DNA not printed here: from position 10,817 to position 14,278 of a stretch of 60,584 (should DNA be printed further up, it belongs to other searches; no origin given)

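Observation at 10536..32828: A ~21.9-kb PUL-bearing segment is bracketed by 216-bp direct repeats that duplicate a tail-to-tail gene junction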

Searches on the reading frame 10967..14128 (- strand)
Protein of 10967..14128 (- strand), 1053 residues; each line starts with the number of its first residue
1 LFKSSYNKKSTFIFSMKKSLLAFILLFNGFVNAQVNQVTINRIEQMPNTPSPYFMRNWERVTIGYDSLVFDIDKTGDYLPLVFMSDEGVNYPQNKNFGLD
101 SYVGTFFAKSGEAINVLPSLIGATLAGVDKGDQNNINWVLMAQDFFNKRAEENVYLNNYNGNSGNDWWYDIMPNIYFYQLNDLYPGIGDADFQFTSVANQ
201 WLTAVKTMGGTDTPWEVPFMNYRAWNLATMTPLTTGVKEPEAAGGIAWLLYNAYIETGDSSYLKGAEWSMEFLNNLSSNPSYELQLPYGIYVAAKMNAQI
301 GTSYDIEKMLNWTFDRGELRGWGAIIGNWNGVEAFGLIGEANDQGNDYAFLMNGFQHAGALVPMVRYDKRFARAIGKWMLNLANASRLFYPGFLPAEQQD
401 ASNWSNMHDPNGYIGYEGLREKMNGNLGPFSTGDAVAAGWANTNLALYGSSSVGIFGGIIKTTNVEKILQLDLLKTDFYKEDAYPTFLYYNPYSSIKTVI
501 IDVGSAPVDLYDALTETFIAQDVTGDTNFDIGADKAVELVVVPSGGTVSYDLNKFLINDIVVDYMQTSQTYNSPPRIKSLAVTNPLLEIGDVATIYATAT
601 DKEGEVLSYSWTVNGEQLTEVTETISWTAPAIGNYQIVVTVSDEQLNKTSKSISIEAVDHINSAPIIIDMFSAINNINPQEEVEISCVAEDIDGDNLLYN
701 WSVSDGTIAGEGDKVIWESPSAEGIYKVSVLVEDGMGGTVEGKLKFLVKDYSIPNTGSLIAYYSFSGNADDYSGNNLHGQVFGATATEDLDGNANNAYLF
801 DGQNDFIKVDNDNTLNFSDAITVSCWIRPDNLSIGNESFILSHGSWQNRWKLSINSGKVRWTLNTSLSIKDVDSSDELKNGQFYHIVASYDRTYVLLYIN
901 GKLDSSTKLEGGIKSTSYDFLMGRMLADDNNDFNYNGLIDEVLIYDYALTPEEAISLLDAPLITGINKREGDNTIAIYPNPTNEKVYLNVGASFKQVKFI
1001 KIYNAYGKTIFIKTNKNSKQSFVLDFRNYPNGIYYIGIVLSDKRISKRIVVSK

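Call 4: search_protein_families(library=pfam, proteins=[window:10967-14128:-])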
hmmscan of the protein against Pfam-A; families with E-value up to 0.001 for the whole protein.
window:10967-14128:- (1053 aa): 6 families
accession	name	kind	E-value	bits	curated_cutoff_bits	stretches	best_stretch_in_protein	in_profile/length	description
PF13385.13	Laminin_G_3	-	6.7e-27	94.9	27.6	1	801-953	1-149/151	Concanavalin A-like lectin/glucanases superfamily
PF18962.6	Por_Secre_tail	-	4.1e-11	43.5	27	1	977-1051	1-75/75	Secretion system C-terminal sorting domain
PF18911.6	PKD_4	-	7.8e-11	42.3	27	1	663-739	2-75/85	PKD domain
PF00801.26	PKD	-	2.2e-10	40.8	23.5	1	677-738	11-71/80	PKD domain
PF17963.7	Big_9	-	1.2e-08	36.2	23.6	1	662-744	1-86/89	Bacterial Ig domain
PF22352.2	K319L-like_PKD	-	2.3e-06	28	27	0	593-655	14-82/84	K319L-like, PKD domain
